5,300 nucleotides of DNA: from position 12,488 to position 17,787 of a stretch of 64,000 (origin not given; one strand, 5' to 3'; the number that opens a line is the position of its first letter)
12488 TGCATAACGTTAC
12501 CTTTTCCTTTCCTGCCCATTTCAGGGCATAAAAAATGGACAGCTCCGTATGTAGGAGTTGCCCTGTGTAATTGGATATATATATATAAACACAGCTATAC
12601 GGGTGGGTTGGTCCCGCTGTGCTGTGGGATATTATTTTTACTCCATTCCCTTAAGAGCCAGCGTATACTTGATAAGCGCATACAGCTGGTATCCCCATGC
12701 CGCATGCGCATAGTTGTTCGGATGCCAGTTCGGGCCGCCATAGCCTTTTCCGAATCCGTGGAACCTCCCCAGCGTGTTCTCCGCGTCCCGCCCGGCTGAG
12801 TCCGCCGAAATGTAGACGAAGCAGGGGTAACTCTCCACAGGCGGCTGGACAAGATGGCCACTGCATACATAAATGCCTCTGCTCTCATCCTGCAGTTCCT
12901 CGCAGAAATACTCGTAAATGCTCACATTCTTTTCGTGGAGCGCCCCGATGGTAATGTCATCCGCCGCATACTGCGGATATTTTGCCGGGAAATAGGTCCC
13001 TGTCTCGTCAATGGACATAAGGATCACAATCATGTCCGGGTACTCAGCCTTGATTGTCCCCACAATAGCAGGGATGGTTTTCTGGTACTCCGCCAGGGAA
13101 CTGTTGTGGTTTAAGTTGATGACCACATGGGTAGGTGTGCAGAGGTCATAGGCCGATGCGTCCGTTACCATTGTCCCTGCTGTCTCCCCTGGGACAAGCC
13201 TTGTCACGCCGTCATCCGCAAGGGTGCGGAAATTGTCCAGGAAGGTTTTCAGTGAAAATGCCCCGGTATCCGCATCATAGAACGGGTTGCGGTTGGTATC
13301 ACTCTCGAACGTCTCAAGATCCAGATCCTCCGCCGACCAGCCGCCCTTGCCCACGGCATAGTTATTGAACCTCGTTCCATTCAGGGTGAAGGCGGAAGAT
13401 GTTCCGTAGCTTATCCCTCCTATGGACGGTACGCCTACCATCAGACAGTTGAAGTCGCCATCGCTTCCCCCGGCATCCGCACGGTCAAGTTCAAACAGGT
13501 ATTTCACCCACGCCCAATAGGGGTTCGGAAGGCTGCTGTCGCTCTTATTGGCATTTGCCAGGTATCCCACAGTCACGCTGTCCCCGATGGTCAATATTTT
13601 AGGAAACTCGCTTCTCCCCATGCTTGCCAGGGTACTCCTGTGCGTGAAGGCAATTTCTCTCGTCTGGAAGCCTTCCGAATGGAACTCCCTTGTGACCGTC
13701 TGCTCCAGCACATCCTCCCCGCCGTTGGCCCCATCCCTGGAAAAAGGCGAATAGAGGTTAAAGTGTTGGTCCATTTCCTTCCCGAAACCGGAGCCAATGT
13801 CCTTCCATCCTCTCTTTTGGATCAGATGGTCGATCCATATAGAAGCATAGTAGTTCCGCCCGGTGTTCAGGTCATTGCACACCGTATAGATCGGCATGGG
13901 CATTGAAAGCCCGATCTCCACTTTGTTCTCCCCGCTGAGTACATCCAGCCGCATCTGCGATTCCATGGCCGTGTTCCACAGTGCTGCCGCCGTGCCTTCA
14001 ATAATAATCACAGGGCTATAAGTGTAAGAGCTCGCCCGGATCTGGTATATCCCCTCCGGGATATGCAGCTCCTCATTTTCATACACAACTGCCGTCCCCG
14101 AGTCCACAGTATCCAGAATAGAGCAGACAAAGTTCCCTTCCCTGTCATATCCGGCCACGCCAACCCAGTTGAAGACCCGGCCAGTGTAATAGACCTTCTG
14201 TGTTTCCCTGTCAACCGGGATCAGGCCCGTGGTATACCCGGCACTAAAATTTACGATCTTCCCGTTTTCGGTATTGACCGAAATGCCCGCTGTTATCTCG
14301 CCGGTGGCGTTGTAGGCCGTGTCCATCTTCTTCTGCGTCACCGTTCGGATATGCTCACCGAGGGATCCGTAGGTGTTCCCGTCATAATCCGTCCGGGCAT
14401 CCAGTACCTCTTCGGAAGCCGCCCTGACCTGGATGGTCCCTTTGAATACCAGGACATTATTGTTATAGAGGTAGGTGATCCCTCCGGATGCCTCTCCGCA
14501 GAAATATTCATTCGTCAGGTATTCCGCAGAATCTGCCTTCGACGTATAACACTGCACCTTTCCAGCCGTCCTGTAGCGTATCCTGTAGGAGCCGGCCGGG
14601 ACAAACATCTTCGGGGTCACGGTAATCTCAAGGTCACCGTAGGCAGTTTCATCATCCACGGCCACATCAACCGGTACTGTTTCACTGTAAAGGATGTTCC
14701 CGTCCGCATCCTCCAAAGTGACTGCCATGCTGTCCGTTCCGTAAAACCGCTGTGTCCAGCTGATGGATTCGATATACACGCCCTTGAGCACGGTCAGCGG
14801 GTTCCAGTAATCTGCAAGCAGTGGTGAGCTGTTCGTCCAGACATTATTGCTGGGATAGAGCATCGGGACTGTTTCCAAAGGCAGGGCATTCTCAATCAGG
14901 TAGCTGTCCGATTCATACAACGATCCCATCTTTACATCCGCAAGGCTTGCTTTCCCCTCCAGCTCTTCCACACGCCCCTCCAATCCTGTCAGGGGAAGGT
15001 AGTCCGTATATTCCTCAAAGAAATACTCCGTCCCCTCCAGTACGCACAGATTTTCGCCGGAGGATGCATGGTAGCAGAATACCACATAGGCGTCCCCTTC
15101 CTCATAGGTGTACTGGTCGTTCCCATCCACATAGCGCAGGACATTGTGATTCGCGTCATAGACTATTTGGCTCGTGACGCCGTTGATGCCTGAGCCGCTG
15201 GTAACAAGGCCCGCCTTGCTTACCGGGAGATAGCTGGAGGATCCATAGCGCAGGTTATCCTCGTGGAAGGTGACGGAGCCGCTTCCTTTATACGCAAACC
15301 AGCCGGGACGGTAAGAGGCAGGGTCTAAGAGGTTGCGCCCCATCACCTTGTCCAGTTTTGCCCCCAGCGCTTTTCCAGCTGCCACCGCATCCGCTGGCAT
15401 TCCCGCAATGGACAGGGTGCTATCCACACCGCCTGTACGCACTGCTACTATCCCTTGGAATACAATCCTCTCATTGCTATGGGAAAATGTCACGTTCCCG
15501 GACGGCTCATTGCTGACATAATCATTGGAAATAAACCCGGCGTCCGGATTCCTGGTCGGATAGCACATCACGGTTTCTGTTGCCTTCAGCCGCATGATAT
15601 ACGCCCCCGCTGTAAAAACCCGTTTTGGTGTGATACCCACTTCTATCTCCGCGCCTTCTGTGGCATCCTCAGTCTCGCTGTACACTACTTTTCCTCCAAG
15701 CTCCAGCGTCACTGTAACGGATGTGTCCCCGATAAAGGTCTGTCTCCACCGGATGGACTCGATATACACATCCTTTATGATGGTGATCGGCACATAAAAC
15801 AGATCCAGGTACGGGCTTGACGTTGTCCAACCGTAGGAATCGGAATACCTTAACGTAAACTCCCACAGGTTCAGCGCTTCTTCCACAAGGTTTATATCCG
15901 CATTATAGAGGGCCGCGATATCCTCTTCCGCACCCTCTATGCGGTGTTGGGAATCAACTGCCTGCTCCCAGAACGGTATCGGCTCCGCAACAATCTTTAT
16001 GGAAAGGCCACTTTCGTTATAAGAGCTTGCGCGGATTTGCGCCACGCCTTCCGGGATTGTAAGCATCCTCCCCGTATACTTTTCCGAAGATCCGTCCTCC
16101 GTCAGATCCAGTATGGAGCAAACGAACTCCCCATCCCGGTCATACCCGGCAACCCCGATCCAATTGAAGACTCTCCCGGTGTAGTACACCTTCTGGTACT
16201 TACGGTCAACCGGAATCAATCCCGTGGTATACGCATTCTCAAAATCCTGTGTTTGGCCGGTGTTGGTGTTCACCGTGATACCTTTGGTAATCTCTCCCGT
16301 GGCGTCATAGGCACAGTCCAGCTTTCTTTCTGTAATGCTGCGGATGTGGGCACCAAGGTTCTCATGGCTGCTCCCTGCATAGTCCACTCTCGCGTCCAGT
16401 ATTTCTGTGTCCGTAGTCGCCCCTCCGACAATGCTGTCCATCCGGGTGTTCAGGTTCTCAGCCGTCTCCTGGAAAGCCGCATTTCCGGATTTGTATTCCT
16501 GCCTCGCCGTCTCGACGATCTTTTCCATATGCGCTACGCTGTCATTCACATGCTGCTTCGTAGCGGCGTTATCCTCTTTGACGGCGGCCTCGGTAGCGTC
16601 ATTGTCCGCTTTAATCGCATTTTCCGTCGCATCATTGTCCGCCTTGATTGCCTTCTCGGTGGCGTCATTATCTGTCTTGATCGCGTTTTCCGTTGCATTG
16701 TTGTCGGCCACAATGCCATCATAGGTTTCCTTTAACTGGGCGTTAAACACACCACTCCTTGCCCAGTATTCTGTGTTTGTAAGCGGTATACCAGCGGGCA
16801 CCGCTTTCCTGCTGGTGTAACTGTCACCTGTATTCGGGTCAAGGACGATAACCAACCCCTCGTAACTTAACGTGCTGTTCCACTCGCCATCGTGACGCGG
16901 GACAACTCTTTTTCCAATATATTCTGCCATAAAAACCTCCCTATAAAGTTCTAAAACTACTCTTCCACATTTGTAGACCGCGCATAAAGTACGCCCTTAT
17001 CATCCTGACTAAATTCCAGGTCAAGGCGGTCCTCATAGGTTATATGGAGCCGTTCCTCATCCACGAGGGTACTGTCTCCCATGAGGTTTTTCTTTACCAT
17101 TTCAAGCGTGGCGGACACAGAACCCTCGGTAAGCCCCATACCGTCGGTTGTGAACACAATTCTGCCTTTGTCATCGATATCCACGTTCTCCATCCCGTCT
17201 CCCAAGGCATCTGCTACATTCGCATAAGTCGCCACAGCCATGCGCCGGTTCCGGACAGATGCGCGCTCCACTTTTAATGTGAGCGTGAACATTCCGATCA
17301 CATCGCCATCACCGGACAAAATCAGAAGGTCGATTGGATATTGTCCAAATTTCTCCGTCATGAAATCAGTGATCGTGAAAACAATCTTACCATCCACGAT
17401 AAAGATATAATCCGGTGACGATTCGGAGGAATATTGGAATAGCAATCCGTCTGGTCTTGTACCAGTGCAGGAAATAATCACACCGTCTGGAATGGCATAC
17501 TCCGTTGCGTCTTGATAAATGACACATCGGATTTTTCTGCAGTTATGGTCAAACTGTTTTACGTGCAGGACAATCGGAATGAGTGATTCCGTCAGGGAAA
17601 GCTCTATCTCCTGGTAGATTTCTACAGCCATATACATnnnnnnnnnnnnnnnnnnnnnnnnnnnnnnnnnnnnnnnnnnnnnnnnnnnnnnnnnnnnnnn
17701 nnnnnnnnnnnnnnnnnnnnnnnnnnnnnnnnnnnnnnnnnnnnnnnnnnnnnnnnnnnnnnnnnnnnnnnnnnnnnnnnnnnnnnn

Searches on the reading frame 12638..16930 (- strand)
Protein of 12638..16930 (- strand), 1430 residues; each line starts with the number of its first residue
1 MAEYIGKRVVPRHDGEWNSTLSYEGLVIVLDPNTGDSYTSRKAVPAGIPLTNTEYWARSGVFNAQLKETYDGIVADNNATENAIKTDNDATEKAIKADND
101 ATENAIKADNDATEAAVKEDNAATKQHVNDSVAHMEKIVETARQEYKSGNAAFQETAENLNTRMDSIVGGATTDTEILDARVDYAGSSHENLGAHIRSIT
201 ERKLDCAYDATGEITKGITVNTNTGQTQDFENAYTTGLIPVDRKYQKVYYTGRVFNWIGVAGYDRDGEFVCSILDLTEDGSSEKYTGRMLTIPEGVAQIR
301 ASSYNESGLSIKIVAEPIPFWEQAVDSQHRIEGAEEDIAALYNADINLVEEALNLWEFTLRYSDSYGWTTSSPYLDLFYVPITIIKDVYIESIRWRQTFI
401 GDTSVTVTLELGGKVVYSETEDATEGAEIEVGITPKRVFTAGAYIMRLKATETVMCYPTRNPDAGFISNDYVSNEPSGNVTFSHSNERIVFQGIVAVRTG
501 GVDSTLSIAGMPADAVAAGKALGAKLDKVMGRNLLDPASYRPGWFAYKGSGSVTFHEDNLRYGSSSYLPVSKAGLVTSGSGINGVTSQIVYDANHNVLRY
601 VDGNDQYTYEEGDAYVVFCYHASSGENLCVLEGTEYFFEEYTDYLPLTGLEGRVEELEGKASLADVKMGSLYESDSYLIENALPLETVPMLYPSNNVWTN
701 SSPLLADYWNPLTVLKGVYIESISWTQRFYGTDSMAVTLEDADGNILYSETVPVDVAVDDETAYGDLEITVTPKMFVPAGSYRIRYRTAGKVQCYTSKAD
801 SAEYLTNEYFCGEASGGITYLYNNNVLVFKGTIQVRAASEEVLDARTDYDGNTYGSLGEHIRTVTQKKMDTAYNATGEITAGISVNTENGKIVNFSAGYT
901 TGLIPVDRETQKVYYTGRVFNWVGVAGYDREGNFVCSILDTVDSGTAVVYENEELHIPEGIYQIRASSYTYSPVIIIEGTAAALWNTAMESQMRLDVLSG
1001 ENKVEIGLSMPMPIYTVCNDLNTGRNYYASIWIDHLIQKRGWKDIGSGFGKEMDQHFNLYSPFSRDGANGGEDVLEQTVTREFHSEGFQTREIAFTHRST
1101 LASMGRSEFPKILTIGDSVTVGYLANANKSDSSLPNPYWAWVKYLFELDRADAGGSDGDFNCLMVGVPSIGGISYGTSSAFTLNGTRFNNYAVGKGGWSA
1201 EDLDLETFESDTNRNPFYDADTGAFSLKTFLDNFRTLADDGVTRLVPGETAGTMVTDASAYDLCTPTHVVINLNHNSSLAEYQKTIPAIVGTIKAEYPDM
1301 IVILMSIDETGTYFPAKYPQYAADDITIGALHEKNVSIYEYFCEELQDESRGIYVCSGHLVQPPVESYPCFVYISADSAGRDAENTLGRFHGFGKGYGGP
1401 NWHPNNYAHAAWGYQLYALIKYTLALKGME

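Call 25: search_protein_families(library=phrogs, proteins=[window:12638-16930:-], max_evalue=0.001)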
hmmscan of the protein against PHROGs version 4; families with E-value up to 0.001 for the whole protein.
window:12638-16930:- (1430 aa): 1 family
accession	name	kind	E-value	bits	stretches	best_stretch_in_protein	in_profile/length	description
phrog_287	-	tail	2.6e-05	24.1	0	122-221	32-132/628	minor tail protein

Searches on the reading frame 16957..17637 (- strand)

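Call 25: search_protein_families(library=phrogs, proteins=[window:16957-17637:-], max_evalue=0.001)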
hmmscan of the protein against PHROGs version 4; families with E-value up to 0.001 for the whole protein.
window:16957-17637:- (226 aa): 1 family
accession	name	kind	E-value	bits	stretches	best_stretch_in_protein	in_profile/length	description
phrog_16573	-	unknown function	0.00031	21.5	1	10-126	7-117/163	-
